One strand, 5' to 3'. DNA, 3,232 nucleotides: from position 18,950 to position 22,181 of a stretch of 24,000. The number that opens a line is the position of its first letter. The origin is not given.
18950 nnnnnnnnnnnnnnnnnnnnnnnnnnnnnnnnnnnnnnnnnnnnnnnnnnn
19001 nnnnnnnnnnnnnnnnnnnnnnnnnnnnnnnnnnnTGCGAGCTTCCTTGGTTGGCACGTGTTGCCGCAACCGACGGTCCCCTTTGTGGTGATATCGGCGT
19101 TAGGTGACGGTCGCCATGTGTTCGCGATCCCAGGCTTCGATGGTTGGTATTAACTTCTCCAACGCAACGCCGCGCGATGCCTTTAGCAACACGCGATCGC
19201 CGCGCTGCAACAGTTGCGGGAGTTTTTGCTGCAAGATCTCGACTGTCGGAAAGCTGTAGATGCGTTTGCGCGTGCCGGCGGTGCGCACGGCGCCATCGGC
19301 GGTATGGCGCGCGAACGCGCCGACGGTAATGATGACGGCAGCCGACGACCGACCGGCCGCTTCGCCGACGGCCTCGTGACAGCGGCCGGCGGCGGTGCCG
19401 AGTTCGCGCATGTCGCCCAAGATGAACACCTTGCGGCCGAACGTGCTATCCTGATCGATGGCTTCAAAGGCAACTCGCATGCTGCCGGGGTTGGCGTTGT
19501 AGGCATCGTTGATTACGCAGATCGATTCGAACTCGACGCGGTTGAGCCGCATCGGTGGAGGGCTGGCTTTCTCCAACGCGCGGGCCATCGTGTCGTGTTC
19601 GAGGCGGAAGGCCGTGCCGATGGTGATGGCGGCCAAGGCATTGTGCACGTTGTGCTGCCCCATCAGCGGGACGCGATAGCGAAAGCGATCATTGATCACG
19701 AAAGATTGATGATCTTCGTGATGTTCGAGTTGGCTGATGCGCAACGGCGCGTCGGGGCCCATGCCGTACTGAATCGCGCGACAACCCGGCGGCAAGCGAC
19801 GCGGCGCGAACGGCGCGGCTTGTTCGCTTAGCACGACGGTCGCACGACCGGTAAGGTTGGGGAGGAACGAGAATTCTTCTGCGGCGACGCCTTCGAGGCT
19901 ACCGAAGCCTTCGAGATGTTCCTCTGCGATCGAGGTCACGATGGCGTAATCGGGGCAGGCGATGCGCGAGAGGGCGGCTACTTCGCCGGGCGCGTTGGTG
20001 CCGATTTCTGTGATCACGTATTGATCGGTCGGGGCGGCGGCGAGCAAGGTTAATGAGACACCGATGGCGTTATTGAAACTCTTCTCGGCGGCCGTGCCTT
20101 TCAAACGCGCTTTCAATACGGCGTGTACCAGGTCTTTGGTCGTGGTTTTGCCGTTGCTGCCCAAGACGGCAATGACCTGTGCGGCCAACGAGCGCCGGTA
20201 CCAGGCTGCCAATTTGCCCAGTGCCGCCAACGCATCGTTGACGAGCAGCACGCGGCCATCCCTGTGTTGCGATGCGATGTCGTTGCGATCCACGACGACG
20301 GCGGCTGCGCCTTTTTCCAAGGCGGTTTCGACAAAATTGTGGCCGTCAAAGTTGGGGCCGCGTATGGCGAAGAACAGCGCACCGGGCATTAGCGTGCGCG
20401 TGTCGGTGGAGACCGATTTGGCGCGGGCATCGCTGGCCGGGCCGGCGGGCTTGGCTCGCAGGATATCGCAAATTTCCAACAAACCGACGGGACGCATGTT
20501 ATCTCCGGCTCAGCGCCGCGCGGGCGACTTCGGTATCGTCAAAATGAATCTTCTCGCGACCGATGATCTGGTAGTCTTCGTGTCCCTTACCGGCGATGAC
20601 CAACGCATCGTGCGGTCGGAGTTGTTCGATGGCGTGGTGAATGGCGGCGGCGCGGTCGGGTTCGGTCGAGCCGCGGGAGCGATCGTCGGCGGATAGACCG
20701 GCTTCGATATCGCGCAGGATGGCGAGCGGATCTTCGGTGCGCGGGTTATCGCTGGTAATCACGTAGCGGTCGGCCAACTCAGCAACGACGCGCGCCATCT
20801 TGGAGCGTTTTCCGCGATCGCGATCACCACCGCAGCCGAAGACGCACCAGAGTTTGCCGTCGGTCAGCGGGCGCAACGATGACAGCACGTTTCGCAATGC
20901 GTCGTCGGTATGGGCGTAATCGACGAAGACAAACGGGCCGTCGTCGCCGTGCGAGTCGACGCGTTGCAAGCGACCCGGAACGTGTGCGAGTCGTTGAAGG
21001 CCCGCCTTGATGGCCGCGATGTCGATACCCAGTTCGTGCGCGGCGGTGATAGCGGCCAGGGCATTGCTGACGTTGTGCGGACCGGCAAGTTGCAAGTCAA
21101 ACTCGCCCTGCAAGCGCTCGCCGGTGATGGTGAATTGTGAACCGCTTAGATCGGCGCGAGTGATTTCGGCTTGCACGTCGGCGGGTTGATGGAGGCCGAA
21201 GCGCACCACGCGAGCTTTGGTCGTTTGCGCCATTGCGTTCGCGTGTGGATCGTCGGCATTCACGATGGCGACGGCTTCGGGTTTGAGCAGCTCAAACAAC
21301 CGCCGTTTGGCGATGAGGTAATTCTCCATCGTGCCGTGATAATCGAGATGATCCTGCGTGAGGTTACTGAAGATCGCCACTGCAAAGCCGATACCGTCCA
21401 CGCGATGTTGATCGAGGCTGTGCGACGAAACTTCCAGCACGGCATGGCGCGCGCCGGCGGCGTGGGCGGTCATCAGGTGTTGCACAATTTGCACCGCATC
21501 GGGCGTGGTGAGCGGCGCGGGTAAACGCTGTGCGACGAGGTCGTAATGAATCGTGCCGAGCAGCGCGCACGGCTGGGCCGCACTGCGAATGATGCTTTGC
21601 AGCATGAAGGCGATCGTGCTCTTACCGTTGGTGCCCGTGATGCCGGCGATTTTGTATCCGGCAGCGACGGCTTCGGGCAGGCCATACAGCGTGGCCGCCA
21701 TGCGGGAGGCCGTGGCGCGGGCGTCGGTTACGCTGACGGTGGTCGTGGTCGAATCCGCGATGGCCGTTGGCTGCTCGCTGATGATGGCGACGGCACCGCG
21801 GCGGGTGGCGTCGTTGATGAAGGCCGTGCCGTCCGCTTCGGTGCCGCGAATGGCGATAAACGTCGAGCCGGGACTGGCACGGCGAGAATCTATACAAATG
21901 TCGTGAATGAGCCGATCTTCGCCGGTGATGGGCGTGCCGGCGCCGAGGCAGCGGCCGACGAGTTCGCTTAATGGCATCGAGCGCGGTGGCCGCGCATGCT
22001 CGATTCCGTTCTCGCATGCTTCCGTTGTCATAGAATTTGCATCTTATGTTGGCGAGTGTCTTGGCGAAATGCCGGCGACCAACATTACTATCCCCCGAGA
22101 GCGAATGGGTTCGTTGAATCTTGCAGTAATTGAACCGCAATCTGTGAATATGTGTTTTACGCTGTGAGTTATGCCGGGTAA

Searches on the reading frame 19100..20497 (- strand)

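Call 76: search_protein_families(library=pfam, proteins=[window:19100-20497:-], max_evalue=0.01)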
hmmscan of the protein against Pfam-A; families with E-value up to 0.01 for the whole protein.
window:19100-20497:- (465 aa): 3 families
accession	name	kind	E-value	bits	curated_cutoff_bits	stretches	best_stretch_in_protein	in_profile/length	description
PF08245.18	Mur_ligase_M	-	1.2e-33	117.2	24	1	113-293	3-199/200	Mur ligase middle domain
PF02875.26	Mur_ligase_C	-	1.6e-16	61.7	28.4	1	317-442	2-127/127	Mur ligase, glutamate ligase domain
PF01225.30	Mur_ligase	-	5.1e-10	40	21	1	27-98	3-92/95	Mur ligase family, catalytic domain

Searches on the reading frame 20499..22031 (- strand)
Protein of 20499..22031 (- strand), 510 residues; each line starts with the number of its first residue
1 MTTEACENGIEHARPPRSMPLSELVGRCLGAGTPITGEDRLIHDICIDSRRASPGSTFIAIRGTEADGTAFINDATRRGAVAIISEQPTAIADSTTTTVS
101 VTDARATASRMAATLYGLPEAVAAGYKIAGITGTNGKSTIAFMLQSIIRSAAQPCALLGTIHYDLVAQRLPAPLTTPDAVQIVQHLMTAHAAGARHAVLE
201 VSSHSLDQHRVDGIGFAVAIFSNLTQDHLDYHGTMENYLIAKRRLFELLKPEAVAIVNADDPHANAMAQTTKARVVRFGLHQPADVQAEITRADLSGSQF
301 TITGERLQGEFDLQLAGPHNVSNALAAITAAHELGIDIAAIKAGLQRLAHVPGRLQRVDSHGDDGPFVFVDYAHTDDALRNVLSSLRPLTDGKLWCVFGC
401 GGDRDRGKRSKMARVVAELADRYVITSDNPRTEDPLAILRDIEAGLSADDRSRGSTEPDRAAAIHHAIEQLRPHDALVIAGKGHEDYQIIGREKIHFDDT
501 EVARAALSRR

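Call 76: search_protein_families(library=pfam, proteins=[window:20499-22031:-], max_evalue=0.01)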
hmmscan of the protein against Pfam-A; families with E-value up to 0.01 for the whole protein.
window:20499-22031:- (510 aa): 3 families
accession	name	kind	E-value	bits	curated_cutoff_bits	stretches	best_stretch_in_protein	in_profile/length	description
PF08245.18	Mur_ligase_M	-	3.9e-53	180.8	24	1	131-331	1-200/200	Mur ligase middle domain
PF02875.26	Mur_ligase_C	-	1.8e-31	110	28.4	1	353-483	1-127/127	Mur ligase, glutamate ligase domain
PF01225.30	Mur_ligase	-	1e-08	35.9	21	1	42-99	2-58/95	Mur ligase family, catalytic domain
